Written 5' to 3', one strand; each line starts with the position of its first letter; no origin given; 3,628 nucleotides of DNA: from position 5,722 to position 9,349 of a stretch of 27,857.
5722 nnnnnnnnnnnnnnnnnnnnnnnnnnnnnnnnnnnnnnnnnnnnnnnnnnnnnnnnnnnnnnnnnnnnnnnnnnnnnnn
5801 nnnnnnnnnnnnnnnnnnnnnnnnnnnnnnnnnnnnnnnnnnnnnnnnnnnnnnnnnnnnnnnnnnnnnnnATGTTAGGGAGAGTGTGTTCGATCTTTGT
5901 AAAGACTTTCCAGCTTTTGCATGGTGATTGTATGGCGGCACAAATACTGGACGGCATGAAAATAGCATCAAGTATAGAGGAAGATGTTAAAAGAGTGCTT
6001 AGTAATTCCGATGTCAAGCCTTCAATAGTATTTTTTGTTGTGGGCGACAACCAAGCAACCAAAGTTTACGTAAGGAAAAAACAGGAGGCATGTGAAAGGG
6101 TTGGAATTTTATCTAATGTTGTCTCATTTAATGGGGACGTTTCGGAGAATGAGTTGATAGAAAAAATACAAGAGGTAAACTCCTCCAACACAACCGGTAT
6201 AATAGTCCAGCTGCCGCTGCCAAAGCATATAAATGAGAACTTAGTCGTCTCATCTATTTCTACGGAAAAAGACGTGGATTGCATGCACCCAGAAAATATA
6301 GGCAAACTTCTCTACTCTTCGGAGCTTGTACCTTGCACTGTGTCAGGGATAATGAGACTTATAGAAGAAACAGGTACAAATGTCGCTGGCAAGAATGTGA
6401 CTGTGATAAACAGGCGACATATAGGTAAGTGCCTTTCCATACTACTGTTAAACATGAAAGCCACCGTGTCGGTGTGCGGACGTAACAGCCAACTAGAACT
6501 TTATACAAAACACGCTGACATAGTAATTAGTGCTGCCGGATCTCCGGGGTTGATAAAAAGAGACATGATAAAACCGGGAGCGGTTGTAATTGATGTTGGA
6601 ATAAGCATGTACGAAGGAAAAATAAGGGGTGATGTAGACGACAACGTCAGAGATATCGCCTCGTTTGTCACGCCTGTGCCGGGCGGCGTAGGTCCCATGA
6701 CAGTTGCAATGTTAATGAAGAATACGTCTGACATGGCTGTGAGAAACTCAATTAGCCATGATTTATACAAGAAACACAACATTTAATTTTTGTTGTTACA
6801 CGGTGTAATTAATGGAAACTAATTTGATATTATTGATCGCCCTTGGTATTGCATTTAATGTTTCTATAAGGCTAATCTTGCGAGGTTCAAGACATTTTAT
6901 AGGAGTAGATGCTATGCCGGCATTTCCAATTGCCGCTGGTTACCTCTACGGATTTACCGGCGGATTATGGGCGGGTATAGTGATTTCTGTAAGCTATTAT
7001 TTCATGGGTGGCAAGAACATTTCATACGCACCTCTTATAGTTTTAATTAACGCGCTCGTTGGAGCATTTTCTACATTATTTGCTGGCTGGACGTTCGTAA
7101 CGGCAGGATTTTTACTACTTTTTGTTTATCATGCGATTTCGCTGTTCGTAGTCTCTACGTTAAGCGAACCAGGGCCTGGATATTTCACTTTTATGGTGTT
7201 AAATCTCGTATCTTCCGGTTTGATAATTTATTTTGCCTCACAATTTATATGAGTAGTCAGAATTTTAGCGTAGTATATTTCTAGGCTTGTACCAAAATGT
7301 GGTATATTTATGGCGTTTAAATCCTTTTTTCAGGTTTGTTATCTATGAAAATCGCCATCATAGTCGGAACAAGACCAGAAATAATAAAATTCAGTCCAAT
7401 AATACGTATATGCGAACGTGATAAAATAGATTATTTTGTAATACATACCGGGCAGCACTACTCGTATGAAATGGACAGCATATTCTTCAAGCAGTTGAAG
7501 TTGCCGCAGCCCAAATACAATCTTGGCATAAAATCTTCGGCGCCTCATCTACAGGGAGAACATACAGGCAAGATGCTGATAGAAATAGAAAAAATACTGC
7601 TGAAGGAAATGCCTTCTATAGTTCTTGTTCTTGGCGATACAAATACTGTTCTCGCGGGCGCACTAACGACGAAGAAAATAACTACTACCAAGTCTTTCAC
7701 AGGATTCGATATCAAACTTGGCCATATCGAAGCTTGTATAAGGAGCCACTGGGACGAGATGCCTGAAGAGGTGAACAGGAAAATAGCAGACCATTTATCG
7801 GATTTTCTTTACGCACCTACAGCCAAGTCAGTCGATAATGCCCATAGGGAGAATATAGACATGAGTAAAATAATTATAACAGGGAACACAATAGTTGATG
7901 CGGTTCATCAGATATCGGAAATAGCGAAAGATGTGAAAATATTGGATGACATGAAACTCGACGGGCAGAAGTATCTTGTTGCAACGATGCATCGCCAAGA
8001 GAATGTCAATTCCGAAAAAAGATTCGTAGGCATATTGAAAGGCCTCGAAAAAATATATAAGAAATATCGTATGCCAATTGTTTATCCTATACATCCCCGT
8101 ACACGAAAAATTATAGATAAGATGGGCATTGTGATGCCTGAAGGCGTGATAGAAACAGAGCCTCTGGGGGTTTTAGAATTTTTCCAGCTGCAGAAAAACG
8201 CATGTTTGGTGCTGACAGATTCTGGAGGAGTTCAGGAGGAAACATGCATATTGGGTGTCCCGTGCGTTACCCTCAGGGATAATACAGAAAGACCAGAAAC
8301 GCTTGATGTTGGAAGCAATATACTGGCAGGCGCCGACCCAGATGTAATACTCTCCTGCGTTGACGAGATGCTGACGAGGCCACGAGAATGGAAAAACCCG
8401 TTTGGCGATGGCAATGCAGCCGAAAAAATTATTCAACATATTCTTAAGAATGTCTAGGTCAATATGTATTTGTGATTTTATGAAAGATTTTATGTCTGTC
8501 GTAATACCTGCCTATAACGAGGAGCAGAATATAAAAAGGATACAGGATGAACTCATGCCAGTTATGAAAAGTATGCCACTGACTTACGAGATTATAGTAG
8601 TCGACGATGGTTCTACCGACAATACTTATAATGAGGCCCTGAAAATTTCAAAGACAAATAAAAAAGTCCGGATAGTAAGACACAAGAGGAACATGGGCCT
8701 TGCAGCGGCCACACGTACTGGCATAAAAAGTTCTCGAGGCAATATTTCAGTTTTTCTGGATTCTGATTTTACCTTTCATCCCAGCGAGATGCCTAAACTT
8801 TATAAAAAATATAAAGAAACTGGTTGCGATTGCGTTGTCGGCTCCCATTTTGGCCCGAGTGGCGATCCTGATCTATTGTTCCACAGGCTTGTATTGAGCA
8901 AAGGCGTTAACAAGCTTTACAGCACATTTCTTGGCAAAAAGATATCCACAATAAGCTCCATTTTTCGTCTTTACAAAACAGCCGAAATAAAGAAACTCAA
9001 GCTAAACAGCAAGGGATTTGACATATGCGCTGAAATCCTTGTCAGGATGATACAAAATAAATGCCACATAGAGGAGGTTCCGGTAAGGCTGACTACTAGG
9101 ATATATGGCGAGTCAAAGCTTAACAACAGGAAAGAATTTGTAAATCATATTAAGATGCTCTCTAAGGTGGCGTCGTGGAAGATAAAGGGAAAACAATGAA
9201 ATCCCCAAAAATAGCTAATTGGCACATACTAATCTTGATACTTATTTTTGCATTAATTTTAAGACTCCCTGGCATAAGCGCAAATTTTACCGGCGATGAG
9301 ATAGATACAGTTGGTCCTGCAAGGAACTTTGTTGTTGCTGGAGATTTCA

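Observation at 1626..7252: Self-contained folate one-carbon cassette embedded in a glycan locus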

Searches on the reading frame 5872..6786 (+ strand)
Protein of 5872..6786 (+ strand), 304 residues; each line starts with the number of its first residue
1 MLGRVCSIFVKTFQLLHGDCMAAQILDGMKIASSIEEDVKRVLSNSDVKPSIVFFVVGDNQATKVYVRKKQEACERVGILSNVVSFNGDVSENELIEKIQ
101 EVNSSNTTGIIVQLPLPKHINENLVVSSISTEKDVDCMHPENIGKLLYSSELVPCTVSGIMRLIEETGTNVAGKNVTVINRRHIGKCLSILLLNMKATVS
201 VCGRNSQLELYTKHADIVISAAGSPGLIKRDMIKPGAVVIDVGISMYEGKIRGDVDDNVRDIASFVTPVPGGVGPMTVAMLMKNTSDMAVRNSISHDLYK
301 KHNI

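Call 3: search_protein_families(library=pfam, proteins=[window:5872-6786:+])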
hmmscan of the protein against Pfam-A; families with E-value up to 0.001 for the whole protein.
window:5872-6786:+ (304 aa): 2 families
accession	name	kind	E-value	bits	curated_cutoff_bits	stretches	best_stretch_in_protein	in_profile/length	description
PF02882.25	THF_DHG_CYH_C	-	1.3e-52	177.7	27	1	139-291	1-158/160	Tetrahydrofolate dehydrogenase/cyclohydrolase, NAD(P)-binding domain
PF00763.28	THF_DHG_CYH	-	1.9e-31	109.2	32.8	1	26-136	1-115/115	Tetrahydrofolate dehydrogenase/cyclohydrolase, catalytic domain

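Call 4: search_protein_families(library=ncbifam, proteins=[window:5872-6786:+])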
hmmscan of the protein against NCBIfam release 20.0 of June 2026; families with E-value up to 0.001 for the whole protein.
window:5872-6786:+ (304 aa): 30 families (the best 25 are shown)
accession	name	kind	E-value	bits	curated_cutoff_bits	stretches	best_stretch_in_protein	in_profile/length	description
NF010786.0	PRK14189.1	subfamily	3.3e-81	272.5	421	1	21-292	1-281/285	bifunctional methylenetetrahydrofolate dehydrogenase/methenyltetrahydrofolate cyclohydrolase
NF010773.0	PRK14176.1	equivalog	1.1e-80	271.1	437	1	21-289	6-283/287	bifunctional 5,10-methylene-tetrahydrofolate dehydrogenase/ 5,10-methylene-tetrahydrofolate cyclohydrolase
NF010787.0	PRK14191.1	equivalog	1.1e-80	270.9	423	1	24-288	2-276/285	bifunctional methylenetetrahydrofolate dehydrogenase/methenyltetrahydrofolate cyclohydrolase FolD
NF008058.0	PRK10792.1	equivalog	5.6e-78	261.8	355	1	21-288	1-278/285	bifunctional methylenetetrahydrofolate dehydrogenase/methenyltetrahydrofolate cyclohydrolase FolD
NF010775.0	PRK14178.1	equivalog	2.1e-74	250.3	465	1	25-291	2-273/279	bifunctional methylenetetrahydrofolate dehydrogenase/methenyltetrahydrofolate cyclohydrolase FolD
NF010770.0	PRK14173.1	equivalog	5.2e-74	249.1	411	1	21-292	1-281/287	bifunctional 5,10-methylene-tetrahydrofolate dehydrogenase/ 5,10-methylene-tetrahydrofolate cyclohydrolase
NF010776.0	PRK14179.1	equivalog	3.9e-73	246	445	1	25-292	4-281/284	bifunctional methylenetetrahydrofolate dehydrogenase/methenyltetrahydrofolate cyclohydrolase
NF010789.1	PRK14193.1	equivalog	2.2e-72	243.6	401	1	23-291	2-280/281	bifunctional methylenetetrahydrofolate dehydrogenase/methenyltetrahydrofolate cyclohydrolase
NF010783.0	PRK14186.1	equivalog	2.6e-72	243.5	333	1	23-289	2-282/297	bifunctional methylenetetrahydrofolate dehydrogenase/methenyltetrahydrofolate cyclohydrolase FolD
NF010780.0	PRK14183.1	equivalog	3.6e-71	239.7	480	1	24-289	2-277/283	bifunctional 5,10-methylene-tetrahydrofolate dehydrogenase/ 5,10-methylene-tetrahydrofolate cyclohydrolase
NF010767.0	PRK14170.1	equivalog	2.3e-70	236.9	559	1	24-291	3-279/284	bifunctional methylenetetrahydrofolate dehydrogenase/methenyltetrahydrofolate cyclohydrolase FolD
NF010763.0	PRK14166.1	equivalog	4e-70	236.1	501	1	25-289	3-277/282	bifunctional 5,10-methylene-tetrahydrofolate dehydrogenase/ 5,10-methylene-tetrahydrofolate cyclohydrolase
NF010785.0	PRK14188.1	subfamily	1.1e-69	234.6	396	1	22-293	2-290/297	bifunctional methylenetetrahydrofolate dehydrogenase/methenyltetrahydrofolate cyclohydrolase FolD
NF010784.0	PRK14187.1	equivalog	1.2e-69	234.7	486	1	21-293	1-288/300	bifunctional methylenetetrahydrofolate dehydrogenase/methenyltetrahydrofolate cyclohydrolase FolD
NF010781.0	PRK14184.1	equivalog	9.3e-69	231.7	438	1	24-286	2-277/286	bifunctional 5,10-methylene-tetrahydrofolate dehydrogenase/ 5,10-methylene-tetrahydrofolate cyclohydrolase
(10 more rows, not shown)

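Call 31: find_homologous_proteins(query=window:5872-6786:+)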
Query window:5872-6786:+ (304 aa): 7999 proteins with E <= 0.001 among 8000 candidates; the best 120 are listed.
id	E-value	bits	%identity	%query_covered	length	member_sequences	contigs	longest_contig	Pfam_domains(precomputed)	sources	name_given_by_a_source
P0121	6.5e-178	608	100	93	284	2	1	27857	PF02882.26,PF00763.29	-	-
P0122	8.1e-111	388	64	92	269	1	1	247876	PF02882.26,PF00763.29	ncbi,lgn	-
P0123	1.2e-110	387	63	89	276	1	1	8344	PF02882.26,PF00763.29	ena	-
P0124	1.4e-107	377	63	89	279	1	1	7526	PF02882.26,PF00763.29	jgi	-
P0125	5.3e-106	372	60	92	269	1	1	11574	PF02882.26,PF00763.29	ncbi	-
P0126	2.1e-95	337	59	86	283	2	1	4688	PF02882.26,PF00763.29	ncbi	-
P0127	1.8e-88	314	58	90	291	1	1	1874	PF02882.26,PF00763.29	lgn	-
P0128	2.5e-86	307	58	88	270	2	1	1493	PF02882.26,PF00763.29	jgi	-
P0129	6.5e-75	270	50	87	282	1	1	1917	PF02882.26,PF00763.29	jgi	jgi:methylenetetrahydrofolate dehydrogenase (NADP+)/methenyltetrahydrofolate cyclohydrolase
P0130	1.4e-69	252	46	89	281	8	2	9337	PF02882.26,PF00763.29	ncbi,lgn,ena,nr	ncbi:MAG: bifunctional methylenetetrahydrofolate dehydrogenase/methenyltetrahydrofolate cyclohydrola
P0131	1.7e-69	252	47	87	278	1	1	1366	PF02882.26,PF00763.29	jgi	jgi:methylenetetrahydrofolate dehydrogenase (NADP+)/methenyltetrahydrofolate cyclohydrolase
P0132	1.1e-68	249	49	87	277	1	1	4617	PF02882.26,PF00763.29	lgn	-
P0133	1.1e-68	249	46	89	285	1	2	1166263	PF02882.26,PF00763.29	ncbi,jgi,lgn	-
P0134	1.6e-68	249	47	89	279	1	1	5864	PF02882.26,PF00763.29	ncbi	-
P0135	3.7e-68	248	47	87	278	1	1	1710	PF02882.26,PF00763.29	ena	-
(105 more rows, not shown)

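Call 55: find_related_loci(query=A2, collection=genome_contigs, flank=6000)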
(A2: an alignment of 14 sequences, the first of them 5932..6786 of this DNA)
Query A2 (284 aa) in genome_contigs; peptide patterns used: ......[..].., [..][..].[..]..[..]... (x = any residue, [..] = any of these).
600 stretches matched a pattern (row limit reached: there are more); 600 encode a relative of the query (tblastn E <= 1e-3); the best 80 are kept; 80 distinct loci.
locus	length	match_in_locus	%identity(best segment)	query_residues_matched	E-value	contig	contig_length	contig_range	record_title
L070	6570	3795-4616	52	1-269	6e-80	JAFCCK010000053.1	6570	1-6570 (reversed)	MAG: Candidatus Iainarchaeum archaeon isolate AB_3033_Bin_158 AB_3033_Bin_158_scaffold_22157, whole genome shotgun seque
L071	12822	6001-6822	47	1-265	2e-73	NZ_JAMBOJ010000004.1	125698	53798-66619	Cytobacillus firmus strain AMY 5.1.1 NODE_4, whole genome shotgun sequence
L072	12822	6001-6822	46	1-265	3e-71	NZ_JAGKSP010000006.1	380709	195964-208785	Paenibacillus lignilyticus strain DLE-14 contig6, whole genome shotgun sequence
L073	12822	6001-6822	45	1-265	3e-70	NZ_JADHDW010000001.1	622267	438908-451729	Bacillus sp. REN10 scaffold1, whole genome shotgun sequence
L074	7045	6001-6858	44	1-277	5e-70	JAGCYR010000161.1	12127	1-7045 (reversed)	MAG: Clostridia bacterium isolate RGIG10243 Yak_Rumen-5__c1411002, whole genome shotgun sequence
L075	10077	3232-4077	42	1-273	1e-69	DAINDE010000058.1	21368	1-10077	MAG TPA_asm: Rhodocyclaceae bacterium isolate CTOTU46445 NODE_351_length_21368_cov_7.396096, whole genome shotgun sequen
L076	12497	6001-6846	45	1-273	1e-69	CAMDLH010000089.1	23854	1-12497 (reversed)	MAG: Bordetella parapertussis isolate TH-11nov19-107 genome assembly, contig: TH-11nov19-C5168, whole genome shotgun seq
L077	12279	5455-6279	45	1-265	6e-70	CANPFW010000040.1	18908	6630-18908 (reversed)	MAG TPA_asm: uncultured Clostridia bacterium isolate SRR15730528_bin.37_metawrap_v1.3_MAG genome assembly, contig: NODE.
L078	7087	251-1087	46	5-278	3e-69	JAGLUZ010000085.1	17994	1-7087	MAG: Deltaproteobacteria bacterium isolate RS_11_47 ZL20.bin.47.fa_85, whole genome shotgun sequence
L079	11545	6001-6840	44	1-272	2e-69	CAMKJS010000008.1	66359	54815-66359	MAG: uncultured Clostridia bacterium isolate SRR12081298_bin.59_metaWRAP_v1.3_MAG genome assembly, contig: ERZ12289774.3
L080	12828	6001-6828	45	8-279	5e-69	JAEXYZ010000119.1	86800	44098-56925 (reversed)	MAG: Bacillota bacterium isolate OH_HDB_211 k127_1428709, whole genome shotgun sequence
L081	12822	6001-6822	43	1-265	5e-69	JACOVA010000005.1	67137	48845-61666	MAG: Betaproteobacteria bacterium isolate NC_groundwater_88_Ag_B-0.1um_68_58 B_2_S2_170907_scaffold_130977, whole genome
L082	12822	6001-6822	43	1-265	6e-69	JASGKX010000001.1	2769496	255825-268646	MAG: Rhodocyclaceae bacterium isolate 5N065 JMF-2111-06-0005.ont.bin.65_0, whole genome shotgun sequence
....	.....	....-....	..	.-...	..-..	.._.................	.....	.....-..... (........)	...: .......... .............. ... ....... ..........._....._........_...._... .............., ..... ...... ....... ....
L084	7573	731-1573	46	1-272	2e-68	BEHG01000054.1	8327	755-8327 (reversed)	Archaeon HR04 DNA, contig: NODE_2592_54, isolate: HRbin04, whole genome shotgun sequence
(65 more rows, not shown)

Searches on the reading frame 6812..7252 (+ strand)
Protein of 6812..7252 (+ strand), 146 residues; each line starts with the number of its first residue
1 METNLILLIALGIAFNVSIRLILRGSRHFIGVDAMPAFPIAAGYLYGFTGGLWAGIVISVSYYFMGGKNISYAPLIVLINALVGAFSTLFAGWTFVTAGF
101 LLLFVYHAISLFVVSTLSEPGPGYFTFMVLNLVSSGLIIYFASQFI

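Call 3: search_protein_families(library=pfam, proteins=[window:6812-7252:+])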
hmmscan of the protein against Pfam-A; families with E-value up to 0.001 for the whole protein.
window:6812-7252:+ (146 aa): 0 families

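Call 4: search_protein_families(library=ncbifam, proteins=[window:6812-7252:+])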
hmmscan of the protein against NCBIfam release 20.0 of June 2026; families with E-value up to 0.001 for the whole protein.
window:6812-7252:+ (146 aa): 0 families

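Call 17: search_protein_families(library=pfam, proteins=[window:6812-7252:+], max_evalue=10)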
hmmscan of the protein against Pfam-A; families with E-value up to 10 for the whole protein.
window:6812-7252:+ (146 aa): 2 families
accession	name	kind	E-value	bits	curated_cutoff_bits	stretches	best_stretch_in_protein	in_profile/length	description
PF22282.1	CydS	-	0.0069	16.7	25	1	72-86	8-22/31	CydS-like protein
PF07694.17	5TM-5TMR_LYT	-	0.02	14.9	24.6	1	37-120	49-136/169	5TMR of 5TMR-LYT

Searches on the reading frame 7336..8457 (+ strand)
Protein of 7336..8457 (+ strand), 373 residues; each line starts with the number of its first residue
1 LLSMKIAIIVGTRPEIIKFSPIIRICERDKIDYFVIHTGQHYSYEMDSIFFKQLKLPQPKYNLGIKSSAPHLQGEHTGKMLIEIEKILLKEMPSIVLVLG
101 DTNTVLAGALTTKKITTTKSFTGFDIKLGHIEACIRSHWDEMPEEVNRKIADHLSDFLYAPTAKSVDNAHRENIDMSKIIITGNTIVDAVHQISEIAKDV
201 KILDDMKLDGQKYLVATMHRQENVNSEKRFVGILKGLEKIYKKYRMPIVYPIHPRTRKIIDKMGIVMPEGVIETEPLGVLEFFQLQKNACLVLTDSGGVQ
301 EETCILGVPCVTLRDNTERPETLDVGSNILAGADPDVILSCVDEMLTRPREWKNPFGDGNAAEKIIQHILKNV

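Call 3: search_protein_families(library=pfam, proteins=[window:7336-8457:+])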
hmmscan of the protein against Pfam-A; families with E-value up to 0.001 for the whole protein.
window:7336-8457:+ (373 aa): 1 family
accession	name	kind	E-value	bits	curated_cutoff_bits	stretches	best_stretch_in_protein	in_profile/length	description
PF02350.25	Epimerase_2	-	2.6e-96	322.9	30.6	1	27-369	5-346/347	UDP-N-acetylglucosamine 2-epimerase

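Call 4: search_protein_families(library=ncbifam, proteins=[window:7336-8457:+])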
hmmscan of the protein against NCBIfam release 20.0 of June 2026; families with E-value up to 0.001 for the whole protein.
window:7336-8457:+ (373 aa): 2 families
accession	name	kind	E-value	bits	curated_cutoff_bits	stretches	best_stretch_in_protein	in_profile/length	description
TIGR00236.1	wecB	equivalog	3.5e-113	378.5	210.15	1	4-371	1-364/366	non-hydrolyzing UDP-N-acetylglucosamine 2-epimerase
TIGR03568.1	NeuC_NnaA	equivalog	1.2e-15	57.2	235.9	1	4-368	1-364/365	UDP-N-acetylglucosamine 2-epimerase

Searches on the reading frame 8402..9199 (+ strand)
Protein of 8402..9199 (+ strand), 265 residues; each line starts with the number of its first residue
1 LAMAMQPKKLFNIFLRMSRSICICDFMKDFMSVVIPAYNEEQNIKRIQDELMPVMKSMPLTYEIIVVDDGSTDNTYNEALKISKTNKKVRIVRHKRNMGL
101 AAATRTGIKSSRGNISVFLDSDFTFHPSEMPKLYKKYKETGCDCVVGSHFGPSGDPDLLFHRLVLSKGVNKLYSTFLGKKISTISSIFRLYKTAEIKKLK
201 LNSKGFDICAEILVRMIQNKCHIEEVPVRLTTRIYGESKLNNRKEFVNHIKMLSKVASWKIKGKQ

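Call 3: search_protein_families(library=pfam, proteins=[window:8402-9199:+])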
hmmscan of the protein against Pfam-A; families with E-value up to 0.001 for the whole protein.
window:8402-9199:+ (265 aa): 3 families
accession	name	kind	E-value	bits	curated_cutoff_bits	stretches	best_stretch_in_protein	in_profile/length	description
PF00535.33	Glycos_transf_2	-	2.5e-34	119.1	23.3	1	32-193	1-161/168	Glycosyl transferase family 2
PF10111.15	Glyco_tranf_2_2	-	4.5e-10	39.9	27.3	1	32-133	1-102/276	Glycosyltransferase like family 2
PF13641.12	Glyco_tranf_2_3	-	3.2e-05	24.5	27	1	31-135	3-109/230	Glycosyltransferase like family 2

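Call 4: search_protein_families(library=ncbifam, proteins=[window:8402-9199:+])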
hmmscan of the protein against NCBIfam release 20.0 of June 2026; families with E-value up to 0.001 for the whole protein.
window:8402-9199:+ (265 aa): 26 families (the best 25 are shown)
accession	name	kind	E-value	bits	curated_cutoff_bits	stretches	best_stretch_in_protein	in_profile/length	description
TIGR04182.1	glyco_TIGR04182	equivalog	9.9e-23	80.9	325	1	32-247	3-208/293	S-layer glycoprotein N-glycosyltransferase AglJ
NF047588.1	GlcsyltransPgfSStrep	equivalog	1.1e-21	77.3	500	1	31-148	3-120/308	glycosyltransferase PgfS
NF007986.1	PRK10714.1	equivalog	2.3e-21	76.1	529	1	31-242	8-212/316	undecaprenyl-phosphate 4-deoxy-4-formamido-L-arabinose transferase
TIGR03965.1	mycofact_glyco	equivalog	4.8e-18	65.3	280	1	31-147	76-189/467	mycofactocin biosynthesis glycosyltransferase MftF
NF041875.1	EPS_EpsD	equivalog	2.9e-17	63.1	370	1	31-154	1-121/325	exopolysaccharide biosynthesis glycosyltransferase EpsD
NF058614.1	PPMAGASynPpgS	equivalog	1.8e-16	60.2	370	1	33-242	4-208/226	polyprenyl-phospho-N-acetylgalactosaminyl synthase PpgS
TIGR03937.1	PgaC_IcaA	equivalog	5.9e-16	58.4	422.3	1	29-127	45-140/407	poly-beta-1,6-N-acetyl-D-glucosamine synthase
NF047683.1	TeichurnBiosyTuaG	equivalog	5.4e-14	52.4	400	1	28-133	5-107/252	teichuronic acid biosynthesis protein TuaG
NF007482.0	PRK10073.1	equivalog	7.1e-14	51.5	423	1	30-133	7-106/334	glycosyltransferase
NF010496.0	PRK13915.1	equivalog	1.8e-13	50.3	262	1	30-129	32-134/307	glucosyl-3-phosphoglycerate synthase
NF038302.1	EPS_HpsE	equivalog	4.4e-12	45.6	300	1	31-125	3-99/307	hormogonium polysaccharide biosynthesis glycosyltransferase HpsE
TIGR04283.1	glyco_like_mftF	equivalog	4.9e-12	45.9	182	1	31-130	1-90/221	TIGR04283 family arsenosugar biosynthesis glycosyltransferase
NF041391.1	DPhHxTase_Halo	equivalog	9.4e-12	44.4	375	1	37-241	3-193/213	dolichyl-phosphate hexose transferase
NF038299.1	EPS_HpsN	equivalog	1.1e-09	37.7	425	1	31-140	3-109/317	hormogonium polysaccharide biosynthesis glycosyltransferase HpsN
TIGR04009.1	wcaE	equivalog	7.3e-09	35.2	369.2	1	30-129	2-99/248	colanic acid biosynthesis glycosyltransferase WcaE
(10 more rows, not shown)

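Call 63: search_solved_structures(query=window:8480-9199:+, max_evalue=1e-8)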
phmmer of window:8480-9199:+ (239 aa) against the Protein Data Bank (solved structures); distinct sequences matched with E-value up to 1e-8: 16.
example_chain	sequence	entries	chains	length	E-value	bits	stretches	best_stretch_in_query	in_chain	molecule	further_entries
5mlz_A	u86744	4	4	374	2e-27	99.5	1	5-229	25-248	Dolichol monophosphate mannose synthase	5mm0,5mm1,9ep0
5eke_A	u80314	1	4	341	6.8e-18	68.3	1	5-128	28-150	Uncharacterized glycosyltransferase sll0501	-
5ekp_C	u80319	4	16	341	6.8e-18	68.3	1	5-128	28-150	Uncharacterized glycosyltransferase sll0501 | Glycosyltransferase sll0501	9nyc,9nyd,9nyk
9nye_A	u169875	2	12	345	7e-18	68.3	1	5-128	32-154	Glycosyltransferase sll0501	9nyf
9hwj_A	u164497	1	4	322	4.3e-17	65.7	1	5-215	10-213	Undecaprenyl-phosphate 4-deoxy-4-formamido-L-arabinose transferase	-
9bhc_C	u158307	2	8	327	1.4e-15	60.8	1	5-215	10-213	Undecaprenyl-phosphate 4-deoxy-4-formamido-L-arabinose transferase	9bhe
8vxh_A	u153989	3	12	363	1.8e-15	60.4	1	5-215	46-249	Undecaprenyl-phosphate 4-deoxy-4-formamido-L-arabinose transferase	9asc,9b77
6h1j_A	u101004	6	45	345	2.6e-15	59.8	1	5-191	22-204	Probable ss-1,3-N-acetylglucosaminyltransferase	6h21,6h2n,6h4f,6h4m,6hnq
2z87_A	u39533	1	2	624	6.1e-13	52.1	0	5-119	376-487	Chondroitin synthase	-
2z86_A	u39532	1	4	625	6.2e-13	52.1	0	5-119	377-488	Chondroitin synthase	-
5hea_A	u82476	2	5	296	1.2e-12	51.1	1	3-124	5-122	Putative glycosyltransferase (GalT1)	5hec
8vh7_A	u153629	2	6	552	7.4e-12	48.6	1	5-104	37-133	Heparosan synthase B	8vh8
8viw_A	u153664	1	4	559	7.6e-12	48.5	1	5-104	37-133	Heparosan synthase B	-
8bz8_A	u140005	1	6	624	2.5e-10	43.6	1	5-124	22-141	Glycosyltransferase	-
8bz4_A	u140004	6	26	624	2.5e-10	43.5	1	5-124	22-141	Glycosyltransferase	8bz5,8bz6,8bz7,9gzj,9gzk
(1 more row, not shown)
